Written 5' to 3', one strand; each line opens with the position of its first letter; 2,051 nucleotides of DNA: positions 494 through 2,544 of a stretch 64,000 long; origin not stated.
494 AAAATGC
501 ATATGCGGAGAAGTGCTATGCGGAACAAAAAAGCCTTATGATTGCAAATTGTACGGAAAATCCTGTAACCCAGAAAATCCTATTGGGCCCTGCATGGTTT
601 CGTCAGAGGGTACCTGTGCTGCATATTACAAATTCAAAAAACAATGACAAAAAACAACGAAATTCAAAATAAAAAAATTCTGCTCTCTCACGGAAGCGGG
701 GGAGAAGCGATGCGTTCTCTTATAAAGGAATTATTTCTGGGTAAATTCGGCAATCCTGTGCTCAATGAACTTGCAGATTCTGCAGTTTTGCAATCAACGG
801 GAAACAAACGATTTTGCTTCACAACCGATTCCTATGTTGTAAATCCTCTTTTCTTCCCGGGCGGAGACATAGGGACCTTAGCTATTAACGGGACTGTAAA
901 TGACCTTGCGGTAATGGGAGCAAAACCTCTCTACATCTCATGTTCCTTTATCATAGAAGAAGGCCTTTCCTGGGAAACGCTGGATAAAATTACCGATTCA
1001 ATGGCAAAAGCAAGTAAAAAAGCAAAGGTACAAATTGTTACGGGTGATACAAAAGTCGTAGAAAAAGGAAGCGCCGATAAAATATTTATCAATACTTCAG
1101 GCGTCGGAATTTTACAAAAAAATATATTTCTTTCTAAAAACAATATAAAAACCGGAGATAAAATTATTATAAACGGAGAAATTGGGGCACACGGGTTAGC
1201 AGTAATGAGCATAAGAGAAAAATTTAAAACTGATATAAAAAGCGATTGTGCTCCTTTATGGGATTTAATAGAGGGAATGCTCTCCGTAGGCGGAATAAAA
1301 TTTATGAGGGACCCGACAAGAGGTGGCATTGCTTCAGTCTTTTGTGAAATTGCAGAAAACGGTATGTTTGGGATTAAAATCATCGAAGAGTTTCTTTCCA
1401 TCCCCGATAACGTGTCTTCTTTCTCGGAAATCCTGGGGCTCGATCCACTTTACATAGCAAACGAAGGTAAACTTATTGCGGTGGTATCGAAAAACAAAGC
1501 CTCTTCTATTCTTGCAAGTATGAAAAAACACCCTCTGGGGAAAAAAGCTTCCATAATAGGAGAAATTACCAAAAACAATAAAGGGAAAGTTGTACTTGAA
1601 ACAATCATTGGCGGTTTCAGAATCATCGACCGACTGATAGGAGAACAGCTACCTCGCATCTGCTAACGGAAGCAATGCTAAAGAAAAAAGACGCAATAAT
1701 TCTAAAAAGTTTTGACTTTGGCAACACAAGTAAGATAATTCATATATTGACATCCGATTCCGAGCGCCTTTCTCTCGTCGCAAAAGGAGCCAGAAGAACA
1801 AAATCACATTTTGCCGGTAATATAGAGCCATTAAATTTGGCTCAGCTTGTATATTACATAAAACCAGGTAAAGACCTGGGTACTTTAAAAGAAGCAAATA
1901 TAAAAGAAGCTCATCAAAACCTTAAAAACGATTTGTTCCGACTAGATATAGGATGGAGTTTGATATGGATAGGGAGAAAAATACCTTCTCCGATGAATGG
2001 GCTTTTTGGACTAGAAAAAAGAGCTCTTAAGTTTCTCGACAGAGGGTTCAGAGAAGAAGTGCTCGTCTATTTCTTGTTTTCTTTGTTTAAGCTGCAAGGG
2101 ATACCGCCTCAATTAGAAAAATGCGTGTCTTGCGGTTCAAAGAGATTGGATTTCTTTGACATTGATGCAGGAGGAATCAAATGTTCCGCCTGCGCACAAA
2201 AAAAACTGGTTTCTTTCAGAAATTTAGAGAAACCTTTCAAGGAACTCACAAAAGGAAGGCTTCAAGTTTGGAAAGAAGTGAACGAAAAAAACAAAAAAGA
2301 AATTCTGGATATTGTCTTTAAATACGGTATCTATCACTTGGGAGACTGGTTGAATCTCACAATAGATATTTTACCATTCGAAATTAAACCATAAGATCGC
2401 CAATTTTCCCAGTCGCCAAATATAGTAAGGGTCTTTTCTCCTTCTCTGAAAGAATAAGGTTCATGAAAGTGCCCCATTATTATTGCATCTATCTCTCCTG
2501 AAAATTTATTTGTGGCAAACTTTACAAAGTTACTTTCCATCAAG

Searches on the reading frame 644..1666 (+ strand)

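Call 89: search_protein_families(library=pfam, proteins=[window:644-1666:+], max_evalue=0.0001)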
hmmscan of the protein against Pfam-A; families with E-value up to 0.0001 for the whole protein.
window:644-1666:+ (340 aa): 2 families
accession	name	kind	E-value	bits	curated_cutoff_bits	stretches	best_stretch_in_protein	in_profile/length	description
PF00586.29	AIRS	-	1.2e-24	87.3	24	1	45-156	3-111/112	AIR synthase related protein, N-terminal domain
PF02769.27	AIRS_C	-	1.3e-24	87.6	23.1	1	169-318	1-155/156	AIR synthase related protein, C-terminal domain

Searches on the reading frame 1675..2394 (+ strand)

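Call 89: search_protein_families(library=pfam, proteins=[window:1675-2394:+], max_evalue=0.0001)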
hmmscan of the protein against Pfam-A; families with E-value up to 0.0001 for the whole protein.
window:1675-2394:+ (239 aa): 2 families
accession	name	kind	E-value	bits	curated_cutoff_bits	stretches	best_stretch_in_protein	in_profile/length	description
PF11967.14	RecO_N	-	4.3e-19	68.8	27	1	1-78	1-78/80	Recombination protein O N terminal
PF02565.21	RecO_C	-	2.6e-10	40.7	22.1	1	106-227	26-154/157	Recombination protein O C terminal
